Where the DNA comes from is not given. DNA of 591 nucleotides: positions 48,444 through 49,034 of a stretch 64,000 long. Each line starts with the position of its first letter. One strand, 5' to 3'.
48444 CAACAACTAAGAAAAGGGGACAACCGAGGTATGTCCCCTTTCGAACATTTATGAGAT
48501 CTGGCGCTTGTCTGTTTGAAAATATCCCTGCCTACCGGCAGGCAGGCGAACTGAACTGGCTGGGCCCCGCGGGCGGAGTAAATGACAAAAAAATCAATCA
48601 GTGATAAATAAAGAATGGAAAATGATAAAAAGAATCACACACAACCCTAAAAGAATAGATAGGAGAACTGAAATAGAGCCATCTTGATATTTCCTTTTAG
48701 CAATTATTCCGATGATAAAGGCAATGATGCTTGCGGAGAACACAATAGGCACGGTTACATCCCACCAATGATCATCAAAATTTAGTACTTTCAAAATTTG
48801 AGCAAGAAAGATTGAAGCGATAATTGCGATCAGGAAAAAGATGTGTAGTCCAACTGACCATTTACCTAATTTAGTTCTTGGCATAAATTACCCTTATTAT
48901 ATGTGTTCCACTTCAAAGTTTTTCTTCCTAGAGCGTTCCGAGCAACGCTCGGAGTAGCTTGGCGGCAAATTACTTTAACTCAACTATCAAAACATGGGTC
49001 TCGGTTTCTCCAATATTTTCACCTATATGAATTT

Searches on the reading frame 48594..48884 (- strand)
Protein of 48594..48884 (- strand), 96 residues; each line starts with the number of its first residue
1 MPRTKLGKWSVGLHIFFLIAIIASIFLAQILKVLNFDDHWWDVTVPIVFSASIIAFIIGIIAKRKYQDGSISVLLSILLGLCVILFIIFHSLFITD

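Call 40: search_protein_families(library=pfam, proteins=[window:48594-48884:-], max_evalue=0.01)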
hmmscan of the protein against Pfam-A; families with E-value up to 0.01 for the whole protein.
window:48594-48884:- (96 aa): 2 families
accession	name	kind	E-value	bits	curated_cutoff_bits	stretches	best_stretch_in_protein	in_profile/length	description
PF22497.1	DUF6989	-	0.0068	16.6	27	1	22-86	2-72/146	Domain of unknown function (DUF6989)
PF19845.4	DUF6320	-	0.0095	16.2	29.9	0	44-91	99-147/186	Family of unknown function (DUF6320)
